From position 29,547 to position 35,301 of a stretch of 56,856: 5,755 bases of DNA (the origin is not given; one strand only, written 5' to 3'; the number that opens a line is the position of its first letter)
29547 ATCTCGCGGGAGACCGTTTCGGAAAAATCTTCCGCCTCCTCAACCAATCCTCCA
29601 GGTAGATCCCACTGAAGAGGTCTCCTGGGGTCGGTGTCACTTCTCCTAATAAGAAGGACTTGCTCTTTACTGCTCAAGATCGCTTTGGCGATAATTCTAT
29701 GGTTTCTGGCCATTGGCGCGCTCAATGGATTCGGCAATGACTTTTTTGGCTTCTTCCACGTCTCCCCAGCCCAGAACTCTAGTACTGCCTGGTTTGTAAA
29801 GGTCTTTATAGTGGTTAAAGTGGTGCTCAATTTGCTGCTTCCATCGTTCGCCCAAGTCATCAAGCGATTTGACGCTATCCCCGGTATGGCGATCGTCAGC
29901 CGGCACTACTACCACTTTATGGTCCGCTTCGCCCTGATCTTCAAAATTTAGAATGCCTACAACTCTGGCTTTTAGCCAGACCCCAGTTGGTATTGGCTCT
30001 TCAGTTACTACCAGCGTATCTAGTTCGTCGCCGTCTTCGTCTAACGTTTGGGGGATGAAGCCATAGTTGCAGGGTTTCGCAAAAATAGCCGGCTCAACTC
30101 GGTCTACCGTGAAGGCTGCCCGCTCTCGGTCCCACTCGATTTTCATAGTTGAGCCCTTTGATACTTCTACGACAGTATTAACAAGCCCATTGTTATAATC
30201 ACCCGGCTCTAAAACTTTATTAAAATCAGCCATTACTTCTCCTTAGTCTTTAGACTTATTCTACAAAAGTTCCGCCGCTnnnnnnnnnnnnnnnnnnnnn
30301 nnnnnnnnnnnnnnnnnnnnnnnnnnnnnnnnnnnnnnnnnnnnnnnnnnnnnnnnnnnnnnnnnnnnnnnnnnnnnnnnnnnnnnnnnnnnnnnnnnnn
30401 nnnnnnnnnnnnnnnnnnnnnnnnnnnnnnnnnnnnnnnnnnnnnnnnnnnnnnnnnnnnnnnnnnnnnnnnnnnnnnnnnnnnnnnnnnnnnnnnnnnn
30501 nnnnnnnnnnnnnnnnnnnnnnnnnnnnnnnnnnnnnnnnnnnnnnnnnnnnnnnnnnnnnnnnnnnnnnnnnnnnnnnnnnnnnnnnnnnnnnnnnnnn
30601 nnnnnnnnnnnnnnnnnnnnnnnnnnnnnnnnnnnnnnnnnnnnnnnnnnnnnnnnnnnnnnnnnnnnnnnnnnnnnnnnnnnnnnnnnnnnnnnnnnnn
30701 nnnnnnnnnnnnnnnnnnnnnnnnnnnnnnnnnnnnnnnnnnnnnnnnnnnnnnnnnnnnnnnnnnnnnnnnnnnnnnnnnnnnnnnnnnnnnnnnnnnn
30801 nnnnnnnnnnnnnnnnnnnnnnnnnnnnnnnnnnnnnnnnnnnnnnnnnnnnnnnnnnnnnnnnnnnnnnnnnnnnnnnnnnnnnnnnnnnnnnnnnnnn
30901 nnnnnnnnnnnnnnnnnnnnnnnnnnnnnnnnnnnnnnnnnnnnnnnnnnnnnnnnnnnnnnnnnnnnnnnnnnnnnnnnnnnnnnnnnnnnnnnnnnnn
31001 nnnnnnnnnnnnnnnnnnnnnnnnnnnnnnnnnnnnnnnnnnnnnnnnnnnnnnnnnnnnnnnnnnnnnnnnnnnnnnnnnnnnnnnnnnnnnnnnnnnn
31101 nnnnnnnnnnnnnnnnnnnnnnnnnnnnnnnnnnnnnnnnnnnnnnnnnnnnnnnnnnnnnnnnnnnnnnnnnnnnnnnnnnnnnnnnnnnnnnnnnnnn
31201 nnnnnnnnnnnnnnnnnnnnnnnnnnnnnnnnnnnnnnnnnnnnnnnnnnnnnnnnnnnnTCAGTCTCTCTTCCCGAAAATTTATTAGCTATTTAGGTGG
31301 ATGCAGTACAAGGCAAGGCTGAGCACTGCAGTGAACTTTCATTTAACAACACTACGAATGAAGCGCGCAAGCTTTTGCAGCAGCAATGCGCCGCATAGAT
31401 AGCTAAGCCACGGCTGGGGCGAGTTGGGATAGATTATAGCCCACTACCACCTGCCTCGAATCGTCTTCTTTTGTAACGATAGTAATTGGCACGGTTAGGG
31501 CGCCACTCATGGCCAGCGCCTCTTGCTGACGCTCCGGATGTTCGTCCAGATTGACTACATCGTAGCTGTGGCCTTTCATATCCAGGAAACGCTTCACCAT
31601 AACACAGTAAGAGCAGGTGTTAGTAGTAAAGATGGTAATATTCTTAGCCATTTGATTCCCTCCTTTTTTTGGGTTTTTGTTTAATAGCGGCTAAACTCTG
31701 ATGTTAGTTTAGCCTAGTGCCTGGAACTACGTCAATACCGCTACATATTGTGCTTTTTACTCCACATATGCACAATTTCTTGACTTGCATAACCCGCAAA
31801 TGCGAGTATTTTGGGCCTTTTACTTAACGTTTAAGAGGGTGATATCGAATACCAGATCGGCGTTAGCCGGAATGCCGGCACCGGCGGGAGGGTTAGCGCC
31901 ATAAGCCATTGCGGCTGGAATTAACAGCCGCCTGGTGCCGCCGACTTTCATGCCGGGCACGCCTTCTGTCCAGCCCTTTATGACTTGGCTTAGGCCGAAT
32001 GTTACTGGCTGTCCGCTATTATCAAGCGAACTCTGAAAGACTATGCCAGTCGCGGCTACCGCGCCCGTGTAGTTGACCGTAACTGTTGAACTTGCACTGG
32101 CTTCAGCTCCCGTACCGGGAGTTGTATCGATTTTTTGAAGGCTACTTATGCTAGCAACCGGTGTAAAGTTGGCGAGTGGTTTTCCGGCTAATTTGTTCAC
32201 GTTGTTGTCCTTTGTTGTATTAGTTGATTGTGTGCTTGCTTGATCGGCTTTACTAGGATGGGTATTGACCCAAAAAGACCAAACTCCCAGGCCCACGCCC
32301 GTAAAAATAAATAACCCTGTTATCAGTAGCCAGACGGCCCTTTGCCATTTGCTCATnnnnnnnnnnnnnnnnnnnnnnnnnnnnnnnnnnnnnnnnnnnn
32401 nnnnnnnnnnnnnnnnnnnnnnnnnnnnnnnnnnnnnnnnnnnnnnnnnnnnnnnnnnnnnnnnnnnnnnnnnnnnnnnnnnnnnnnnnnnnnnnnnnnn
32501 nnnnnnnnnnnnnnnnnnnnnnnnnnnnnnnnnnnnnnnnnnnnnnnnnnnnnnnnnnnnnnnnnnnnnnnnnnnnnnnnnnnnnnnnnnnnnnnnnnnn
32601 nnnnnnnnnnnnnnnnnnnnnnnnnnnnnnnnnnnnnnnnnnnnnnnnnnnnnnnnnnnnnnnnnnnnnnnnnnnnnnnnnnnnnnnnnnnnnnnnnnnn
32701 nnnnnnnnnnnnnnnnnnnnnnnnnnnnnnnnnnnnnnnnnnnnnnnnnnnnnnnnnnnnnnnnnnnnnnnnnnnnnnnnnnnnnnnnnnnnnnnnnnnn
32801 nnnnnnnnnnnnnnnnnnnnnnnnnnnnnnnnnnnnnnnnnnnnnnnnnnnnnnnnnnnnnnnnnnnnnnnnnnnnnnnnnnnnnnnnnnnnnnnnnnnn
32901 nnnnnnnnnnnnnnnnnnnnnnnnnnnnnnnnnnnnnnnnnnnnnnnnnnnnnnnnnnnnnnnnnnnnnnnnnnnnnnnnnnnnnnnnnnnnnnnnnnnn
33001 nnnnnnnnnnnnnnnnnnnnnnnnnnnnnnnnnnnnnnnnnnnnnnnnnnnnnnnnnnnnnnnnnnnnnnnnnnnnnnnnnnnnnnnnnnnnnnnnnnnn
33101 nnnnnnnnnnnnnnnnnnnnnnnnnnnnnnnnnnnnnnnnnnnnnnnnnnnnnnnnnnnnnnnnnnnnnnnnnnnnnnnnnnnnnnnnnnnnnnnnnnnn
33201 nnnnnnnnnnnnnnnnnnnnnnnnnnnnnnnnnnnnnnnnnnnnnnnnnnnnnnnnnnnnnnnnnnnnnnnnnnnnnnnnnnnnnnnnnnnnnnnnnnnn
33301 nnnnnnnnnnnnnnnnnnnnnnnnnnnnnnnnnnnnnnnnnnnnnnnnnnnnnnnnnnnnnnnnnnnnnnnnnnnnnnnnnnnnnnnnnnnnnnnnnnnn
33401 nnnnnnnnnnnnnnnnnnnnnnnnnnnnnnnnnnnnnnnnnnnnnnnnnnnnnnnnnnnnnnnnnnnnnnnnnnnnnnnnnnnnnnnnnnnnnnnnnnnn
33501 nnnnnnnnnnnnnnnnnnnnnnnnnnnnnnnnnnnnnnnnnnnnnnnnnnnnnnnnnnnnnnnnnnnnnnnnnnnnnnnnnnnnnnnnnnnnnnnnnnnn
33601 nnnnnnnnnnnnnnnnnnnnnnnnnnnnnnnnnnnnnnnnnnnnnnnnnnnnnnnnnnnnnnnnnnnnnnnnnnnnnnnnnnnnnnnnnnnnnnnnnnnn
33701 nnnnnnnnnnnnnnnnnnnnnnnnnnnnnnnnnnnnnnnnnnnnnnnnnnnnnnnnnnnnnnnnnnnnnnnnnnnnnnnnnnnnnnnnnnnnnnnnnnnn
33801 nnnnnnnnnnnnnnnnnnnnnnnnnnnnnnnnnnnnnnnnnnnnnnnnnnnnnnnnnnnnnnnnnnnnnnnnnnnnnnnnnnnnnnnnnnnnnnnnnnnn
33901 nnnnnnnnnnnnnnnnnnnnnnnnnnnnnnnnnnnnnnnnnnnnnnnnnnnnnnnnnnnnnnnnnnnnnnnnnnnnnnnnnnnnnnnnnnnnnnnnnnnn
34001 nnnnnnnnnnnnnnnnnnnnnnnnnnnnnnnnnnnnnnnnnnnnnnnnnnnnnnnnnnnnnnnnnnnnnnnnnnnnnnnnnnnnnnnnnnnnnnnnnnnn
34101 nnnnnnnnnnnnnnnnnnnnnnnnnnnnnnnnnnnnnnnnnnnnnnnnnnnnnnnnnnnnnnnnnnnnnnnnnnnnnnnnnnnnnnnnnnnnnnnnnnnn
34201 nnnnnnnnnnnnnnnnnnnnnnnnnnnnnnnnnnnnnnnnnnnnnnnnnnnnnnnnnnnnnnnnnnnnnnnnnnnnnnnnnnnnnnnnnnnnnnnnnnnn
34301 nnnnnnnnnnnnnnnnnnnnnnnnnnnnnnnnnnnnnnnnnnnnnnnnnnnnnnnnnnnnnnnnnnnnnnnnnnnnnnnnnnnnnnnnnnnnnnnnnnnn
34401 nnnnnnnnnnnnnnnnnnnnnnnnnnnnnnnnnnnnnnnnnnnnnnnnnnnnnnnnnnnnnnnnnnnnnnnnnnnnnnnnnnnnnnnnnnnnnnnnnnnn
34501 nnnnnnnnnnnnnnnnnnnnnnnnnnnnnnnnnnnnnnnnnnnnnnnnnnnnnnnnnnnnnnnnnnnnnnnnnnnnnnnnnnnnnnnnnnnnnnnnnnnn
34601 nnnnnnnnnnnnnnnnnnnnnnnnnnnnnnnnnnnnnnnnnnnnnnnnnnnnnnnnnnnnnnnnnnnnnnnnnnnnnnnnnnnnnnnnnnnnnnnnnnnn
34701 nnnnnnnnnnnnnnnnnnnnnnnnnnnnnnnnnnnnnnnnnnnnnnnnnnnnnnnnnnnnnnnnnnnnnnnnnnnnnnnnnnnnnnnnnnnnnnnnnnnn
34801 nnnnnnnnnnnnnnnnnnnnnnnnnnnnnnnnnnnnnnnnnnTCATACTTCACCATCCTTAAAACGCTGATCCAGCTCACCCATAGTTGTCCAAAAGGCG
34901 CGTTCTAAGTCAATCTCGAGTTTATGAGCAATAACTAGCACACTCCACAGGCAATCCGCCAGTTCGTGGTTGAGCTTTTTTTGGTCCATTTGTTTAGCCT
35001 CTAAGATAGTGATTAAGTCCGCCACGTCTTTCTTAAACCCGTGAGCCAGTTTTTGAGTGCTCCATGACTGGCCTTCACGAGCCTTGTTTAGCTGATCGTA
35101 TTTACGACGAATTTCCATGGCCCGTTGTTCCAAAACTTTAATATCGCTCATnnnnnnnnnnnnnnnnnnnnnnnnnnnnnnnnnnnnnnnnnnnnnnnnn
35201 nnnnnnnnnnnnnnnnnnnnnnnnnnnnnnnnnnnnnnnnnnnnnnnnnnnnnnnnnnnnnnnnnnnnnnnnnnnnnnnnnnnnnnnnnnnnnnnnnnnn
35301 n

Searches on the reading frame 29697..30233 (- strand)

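Call 20: search_protein_families(library=pfam, proteins=[window:29697-30233:-], max_evalue=0.001)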
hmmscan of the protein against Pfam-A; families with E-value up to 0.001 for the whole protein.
window:29697-30233:- (178 aa): 1 family
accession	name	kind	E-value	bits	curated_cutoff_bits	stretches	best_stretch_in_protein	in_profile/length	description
PF00719.24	Pyrophosphatase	-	1.3e-47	161.8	23.5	1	21-173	2-152/153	Inorganic pyrophosphatase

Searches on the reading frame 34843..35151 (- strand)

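Call 21: search_protein_families(library=pfam, proteins=[window:34843-35151:-], max_evalue=0.001)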
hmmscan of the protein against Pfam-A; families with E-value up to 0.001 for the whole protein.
window:34843-35151:- (102 aa): 1 family
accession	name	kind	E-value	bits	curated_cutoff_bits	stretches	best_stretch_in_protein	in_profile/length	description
PF03819.22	MazG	-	1.8e-05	25.3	22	1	53-97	22-70/74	MazG nucleotide pyrophosphohydrolase domain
